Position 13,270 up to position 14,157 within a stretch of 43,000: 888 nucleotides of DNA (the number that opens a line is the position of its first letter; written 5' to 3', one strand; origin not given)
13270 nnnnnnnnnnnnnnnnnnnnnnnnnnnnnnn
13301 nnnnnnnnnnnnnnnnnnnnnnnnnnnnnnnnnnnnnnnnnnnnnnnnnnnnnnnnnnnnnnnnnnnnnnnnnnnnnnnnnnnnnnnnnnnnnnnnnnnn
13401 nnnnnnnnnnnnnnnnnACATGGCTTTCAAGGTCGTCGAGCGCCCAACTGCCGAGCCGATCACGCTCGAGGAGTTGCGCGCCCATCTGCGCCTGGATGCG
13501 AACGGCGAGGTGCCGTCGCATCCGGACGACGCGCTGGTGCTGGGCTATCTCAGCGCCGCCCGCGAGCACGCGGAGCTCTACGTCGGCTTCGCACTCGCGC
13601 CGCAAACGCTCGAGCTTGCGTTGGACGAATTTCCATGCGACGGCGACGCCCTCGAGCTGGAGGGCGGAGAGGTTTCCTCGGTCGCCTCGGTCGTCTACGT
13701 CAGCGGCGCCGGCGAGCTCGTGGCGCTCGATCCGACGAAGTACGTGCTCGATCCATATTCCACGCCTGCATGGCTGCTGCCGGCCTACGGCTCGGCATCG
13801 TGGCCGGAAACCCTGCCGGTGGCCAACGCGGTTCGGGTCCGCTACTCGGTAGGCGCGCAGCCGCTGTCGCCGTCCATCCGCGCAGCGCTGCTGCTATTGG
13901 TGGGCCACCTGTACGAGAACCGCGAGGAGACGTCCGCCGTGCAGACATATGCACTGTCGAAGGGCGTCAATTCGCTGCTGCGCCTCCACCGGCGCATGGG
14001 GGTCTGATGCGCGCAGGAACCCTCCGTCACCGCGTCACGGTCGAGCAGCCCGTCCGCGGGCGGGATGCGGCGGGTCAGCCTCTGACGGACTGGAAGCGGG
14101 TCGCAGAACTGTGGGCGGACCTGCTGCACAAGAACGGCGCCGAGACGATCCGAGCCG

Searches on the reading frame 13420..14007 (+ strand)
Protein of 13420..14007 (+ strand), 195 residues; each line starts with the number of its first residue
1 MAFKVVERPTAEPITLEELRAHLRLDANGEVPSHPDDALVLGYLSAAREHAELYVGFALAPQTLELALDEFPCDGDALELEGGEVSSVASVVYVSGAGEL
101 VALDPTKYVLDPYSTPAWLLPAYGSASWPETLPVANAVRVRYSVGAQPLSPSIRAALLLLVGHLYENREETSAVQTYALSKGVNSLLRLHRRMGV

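Call 5: search_protein_families(library=pfam, proteins=[window:13420-14007:+], max_evalue=0.01)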
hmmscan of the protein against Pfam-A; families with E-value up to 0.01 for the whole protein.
window:13420-14007:+ (195 aa): 1 family
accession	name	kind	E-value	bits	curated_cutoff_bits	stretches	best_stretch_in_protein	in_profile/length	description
PF05135.19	Phage_connect_1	-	3.5e-09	37.4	21.2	1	14-61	2-50/101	Phage gp6-like head-tail connector protein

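Call 6: search_protein_families(library=phrogs, proteins=[window:13420-14007:+], max_evalue=0.01)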
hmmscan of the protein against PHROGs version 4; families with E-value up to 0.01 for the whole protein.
window:13420-14007:+ (195 aa): 3 families
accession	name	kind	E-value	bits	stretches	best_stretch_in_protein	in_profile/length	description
phrog_442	-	connector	3.8e-27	96.3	1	1-193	75-263/270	head-tail adaptor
phrog_40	-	connector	4.3e-22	79.5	2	148-194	89-134/201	head-tail adaptor Ad1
phrog_38518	-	unknown function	0.0044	18.3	0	36-66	17-47/100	-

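Call 117: search_solved_structures(query=window:13420-14004:+, max_evalue=1, show_alignments=1)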
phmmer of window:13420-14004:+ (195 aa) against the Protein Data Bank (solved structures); distinct sequences matched with E-value up to 1: 2.
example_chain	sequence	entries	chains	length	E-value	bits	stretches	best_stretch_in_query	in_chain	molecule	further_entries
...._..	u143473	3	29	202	0.13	15.3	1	15-116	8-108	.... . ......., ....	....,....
9rkr_I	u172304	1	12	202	0.65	13.1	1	15-63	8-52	Structural protein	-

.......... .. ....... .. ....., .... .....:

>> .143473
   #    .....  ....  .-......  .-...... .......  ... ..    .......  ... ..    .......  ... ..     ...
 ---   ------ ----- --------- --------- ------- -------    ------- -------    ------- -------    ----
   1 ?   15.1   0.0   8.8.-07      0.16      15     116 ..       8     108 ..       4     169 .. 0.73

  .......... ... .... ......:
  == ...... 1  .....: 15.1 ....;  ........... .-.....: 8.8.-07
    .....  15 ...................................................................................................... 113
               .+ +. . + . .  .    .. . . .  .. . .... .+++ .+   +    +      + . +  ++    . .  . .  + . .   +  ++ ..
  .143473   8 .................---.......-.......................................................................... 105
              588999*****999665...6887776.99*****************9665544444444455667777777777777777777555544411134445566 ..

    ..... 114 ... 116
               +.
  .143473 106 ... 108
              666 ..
